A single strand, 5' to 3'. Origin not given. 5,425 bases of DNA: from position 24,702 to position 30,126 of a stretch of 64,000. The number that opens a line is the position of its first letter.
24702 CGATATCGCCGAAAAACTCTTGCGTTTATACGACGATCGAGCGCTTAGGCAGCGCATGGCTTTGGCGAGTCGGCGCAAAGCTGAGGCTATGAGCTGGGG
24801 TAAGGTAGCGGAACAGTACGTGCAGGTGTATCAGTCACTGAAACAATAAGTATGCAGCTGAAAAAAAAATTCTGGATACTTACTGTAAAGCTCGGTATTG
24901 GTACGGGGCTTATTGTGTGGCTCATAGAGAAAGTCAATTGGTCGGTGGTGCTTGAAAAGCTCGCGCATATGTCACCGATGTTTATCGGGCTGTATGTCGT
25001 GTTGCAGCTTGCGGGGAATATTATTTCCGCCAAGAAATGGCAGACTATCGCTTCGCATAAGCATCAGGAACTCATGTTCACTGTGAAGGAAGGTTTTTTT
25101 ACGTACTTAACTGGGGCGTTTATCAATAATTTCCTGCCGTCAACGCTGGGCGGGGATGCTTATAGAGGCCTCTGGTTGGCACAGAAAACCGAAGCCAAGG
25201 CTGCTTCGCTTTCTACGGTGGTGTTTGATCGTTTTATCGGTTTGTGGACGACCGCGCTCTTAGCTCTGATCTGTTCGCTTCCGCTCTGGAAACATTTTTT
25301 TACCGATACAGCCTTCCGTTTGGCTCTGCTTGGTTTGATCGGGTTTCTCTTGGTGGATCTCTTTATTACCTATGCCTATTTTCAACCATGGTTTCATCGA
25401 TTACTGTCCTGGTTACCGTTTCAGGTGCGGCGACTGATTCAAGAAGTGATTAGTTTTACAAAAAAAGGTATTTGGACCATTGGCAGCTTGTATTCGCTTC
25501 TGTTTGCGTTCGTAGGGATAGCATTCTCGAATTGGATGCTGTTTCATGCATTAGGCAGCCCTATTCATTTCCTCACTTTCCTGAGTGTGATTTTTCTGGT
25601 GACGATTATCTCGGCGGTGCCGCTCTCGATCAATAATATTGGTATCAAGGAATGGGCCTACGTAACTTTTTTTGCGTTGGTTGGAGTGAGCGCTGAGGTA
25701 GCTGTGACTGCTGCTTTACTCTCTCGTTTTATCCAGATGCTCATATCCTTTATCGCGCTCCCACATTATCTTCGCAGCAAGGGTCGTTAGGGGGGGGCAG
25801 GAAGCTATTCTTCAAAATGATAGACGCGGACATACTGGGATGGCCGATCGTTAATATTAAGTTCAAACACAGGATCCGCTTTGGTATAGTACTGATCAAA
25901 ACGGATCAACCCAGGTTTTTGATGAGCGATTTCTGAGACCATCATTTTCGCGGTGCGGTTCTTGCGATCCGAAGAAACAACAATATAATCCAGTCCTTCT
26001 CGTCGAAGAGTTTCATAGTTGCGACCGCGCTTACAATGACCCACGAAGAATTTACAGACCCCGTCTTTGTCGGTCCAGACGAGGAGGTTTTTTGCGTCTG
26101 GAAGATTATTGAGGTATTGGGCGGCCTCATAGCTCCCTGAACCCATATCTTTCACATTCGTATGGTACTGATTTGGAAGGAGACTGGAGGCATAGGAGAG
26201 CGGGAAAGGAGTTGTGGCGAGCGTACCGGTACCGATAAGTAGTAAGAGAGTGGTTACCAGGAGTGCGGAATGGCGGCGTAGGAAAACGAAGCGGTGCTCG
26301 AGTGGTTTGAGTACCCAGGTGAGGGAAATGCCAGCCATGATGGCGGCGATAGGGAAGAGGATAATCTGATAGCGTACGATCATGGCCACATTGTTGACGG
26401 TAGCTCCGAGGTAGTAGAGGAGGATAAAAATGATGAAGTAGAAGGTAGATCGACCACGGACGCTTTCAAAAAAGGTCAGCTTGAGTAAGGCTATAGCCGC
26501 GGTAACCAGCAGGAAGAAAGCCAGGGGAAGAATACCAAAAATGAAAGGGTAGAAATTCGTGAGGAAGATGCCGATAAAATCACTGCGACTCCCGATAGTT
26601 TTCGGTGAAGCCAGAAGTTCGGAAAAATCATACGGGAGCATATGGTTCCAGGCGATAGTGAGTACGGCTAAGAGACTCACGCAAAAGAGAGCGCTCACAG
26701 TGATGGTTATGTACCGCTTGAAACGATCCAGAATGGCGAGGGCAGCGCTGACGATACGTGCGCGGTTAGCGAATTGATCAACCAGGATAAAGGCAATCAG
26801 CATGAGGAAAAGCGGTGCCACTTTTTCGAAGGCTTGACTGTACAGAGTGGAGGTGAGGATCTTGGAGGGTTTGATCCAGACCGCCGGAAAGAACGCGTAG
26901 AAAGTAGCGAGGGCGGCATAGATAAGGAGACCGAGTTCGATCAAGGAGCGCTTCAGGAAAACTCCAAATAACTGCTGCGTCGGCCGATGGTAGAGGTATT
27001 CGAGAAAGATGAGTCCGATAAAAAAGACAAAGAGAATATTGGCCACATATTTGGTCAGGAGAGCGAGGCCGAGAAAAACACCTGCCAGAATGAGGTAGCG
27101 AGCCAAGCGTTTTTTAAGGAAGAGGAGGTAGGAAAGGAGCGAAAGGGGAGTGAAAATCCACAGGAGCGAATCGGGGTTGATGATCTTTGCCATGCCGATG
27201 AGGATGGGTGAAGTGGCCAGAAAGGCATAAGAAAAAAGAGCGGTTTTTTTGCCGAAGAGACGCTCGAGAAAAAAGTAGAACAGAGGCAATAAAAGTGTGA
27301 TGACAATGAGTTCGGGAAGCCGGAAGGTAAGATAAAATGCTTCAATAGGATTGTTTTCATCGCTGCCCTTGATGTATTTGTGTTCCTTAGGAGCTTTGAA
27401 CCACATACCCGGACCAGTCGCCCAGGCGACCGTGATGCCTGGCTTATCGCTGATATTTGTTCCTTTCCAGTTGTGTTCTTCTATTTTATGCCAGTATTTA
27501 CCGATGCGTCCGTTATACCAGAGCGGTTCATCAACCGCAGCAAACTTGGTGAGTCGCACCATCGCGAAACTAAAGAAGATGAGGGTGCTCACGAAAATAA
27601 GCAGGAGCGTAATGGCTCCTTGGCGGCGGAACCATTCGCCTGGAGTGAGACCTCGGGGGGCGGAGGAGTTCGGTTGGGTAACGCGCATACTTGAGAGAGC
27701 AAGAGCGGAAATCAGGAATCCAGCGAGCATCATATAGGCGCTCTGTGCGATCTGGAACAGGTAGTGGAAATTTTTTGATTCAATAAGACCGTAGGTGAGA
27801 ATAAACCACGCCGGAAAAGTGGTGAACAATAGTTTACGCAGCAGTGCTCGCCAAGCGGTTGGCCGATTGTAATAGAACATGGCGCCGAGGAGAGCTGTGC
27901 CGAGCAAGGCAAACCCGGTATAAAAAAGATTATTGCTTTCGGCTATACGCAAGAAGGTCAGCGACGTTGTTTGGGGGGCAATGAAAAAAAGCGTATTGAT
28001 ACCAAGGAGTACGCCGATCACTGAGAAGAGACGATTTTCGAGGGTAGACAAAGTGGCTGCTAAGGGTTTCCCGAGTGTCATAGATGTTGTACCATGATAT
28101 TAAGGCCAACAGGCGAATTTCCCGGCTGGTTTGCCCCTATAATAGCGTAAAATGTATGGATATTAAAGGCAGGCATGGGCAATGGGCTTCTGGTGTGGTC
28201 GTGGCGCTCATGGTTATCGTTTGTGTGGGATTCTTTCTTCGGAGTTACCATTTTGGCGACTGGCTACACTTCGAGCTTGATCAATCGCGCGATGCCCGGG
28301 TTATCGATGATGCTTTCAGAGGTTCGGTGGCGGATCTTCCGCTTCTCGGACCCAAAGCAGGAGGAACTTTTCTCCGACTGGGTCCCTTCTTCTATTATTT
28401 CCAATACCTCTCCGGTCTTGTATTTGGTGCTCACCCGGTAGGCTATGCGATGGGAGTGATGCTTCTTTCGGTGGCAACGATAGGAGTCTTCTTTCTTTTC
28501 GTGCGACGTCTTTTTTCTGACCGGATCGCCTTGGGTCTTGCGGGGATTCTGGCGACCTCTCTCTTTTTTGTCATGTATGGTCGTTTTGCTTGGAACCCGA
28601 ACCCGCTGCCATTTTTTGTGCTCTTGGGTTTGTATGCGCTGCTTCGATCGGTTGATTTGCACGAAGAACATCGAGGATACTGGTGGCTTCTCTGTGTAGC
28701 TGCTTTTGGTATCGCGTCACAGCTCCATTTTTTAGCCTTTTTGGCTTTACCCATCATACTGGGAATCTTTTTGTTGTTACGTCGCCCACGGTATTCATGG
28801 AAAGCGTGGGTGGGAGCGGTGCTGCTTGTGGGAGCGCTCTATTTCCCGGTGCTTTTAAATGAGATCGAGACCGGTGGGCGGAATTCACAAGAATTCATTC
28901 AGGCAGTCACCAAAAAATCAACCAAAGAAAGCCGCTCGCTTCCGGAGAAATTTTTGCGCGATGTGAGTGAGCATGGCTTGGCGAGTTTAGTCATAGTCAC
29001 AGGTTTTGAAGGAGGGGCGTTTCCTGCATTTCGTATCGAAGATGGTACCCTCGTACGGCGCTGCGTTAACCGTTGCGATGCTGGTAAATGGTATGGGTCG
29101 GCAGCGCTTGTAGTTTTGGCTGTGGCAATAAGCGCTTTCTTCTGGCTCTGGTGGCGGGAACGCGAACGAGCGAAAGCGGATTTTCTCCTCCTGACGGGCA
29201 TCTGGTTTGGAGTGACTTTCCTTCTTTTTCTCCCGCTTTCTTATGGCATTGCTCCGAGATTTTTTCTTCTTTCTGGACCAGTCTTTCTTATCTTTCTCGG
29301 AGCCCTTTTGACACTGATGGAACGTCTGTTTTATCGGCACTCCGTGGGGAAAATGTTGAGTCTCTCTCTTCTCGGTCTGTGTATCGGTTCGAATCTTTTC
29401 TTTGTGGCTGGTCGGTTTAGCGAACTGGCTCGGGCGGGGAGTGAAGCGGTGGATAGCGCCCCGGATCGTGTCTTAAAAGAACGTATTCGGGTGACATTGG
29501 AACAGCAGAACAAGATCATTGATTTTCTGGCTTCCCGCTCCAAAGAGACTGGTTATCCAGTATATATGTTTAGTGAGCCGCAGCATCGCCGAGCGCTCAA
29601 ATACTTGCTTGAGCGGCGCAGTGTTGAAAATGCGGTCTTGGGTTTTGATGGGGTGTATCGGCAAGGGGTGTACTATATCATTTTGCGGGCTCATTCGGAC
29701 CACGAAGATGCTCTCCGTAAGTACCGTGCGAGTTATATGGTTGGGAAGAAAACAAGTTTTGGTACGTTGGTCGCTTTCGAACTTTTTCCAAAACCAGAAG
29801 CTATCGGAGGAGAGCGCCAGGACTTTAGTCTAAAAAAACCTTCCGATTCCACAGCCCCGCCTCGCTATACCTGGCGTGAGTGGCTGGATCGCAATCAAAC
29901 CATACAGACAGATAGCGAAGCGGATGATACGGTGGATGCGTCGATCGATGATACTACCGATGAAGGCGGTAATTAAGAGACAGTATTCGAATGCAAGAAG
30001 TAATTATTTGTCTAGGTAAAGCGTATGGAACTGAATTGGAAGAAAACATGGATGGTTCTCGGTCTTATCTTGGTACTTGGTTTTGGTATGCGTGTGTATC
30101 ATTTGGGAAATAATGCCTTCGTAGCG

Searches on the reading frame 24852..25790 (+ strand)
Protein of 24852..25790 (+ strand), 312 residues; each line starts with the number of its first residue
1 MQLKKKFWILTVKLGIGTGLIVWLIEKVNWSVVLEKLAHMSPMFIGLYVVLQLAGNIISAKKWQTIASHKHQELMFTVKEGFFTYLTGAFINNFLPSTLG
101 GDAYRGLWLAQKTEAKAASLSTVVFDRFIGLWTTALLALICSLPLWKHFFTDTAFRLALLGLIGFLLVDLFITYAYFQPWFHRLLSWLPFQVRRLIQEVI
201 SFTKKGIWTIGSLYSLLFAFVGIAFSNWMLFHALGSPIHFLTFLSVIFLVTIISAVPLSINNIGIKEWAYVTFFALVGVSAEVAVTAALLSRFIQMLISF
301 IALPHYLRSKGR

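Call 41: search_protein_families(library=pfam, proteins=[window:24852-25790:+], max_evalue=0.0001)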
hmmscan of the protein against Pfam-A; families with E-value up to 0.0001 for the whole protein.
window:24852-25790:+ (312 aa): 1 family
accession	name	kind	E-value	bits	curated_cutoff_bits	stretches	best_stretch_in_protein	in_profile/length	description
PF03706.18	LPG_synthase_TM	-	3.2e-36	125.8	33.4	1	12-301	3-300/302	Lysylphosphatidylglycerol synthase TM region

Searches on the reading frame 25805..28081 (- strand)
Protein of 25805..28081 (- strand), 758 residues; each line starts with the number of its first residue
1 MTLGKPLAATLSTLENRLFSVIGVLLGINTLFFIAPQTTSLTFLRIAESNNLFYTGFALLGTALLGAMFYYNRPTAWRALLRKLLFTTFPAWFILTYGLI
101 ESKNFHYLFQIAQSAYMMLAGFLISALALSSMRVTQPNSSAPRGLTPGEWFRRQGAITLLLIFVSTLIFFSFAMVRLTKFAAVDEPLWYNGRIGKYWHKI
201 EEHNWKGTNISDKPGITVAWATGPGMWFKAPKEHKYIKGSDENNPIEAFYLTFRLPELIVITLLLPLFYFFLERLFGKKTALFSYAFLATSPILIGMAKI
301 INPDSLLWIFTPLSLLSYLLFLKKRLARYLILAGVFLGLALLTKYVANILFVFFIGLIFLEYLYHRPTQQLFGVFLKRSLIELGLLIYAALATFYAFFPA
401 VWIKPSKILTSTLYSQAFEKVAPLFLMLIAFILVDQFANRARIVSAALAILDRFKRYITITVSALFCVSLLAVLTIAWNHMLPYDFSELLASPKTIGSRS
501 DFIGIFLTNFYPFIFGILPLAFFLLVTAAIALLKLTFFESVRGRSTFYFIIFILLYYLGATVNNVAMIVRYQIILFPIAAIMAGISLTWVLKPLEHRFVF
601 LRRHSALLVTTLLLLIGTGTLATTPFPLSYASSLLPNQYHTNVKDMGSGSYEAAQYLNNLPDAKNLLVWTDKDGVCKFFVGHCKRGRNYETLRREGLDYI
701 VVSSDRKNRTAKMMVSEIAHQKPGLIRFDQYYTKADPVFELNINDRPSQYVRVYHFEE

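Call 52: search_protein_families(library=pfam, proteins=[window:25805-28081:-], max_evalue=0.001)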
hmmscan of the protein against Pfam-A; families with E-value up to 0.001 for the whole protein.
window:25805-28081:- (758 aa): 2 families
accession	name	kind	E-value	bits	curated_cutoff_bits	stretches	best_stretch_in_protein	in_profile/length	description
PF13231.12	PMT_2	-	1.4e-13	51.8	26.1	1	253-360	24-132/160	Dolichyl-phosphate-mannose-protein mannosyltransferase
PF02366.24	PMT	-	8.9e-12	45.5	22.7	1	235-395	67-238/245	Dolichyl-phosphate-mannose-protein mannosyltransferase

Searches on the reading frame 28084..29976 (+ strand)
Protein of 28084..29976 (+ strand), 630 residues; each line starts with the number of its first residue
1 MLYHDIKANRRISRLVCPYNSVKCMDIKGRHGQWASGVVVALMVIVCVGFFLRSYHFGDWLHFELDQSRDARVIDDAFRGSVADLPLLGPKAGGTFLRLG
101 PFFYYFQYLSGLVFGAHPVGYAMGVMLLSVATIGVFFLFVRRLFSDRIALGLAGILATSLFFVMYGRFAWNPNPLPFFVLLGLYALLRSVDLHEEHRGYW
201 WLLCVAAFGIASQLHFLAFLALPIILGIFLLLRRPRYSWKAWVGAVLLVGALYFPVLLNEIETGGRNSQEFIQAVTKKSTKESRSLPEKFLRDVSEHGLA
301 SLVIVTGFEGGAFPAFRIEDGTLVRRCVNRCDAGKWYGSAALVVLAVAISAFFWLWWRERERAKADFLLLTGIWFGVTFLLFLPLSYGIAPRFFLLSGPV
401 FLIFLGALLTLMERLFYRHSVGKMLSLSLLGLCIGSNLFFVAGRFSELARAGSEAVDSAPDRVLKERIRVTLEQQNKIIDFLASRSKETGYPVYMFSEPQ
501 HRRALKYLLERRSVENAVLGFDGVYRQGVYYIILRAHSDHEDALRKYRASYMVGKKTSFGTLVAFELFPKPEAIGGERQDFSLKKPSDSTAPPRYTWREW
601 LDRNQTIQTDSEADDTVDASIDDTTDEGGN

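Call 52: search_protein_families(library=pfam, proteins=[window:28084-29976:+], max_evalue=0.001)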
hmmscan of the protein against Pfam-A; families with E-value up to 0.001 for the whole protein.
window:28084-29976:+ (630 aa): 2 families
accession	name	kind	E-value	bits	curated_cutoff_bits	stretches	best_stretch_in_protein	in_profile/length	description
PF13231.12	PMT_2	-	6.2e-13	49.7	26.1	1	101-257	4-158/160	Dolichyl-phosphate-mannose-protein mannosyltransferase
PF02366.24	PMT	-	3.9e-05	23.8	22.7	1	86-222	46-189/245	Dolichyl-phosphate-mannose-protein mannosyltransferase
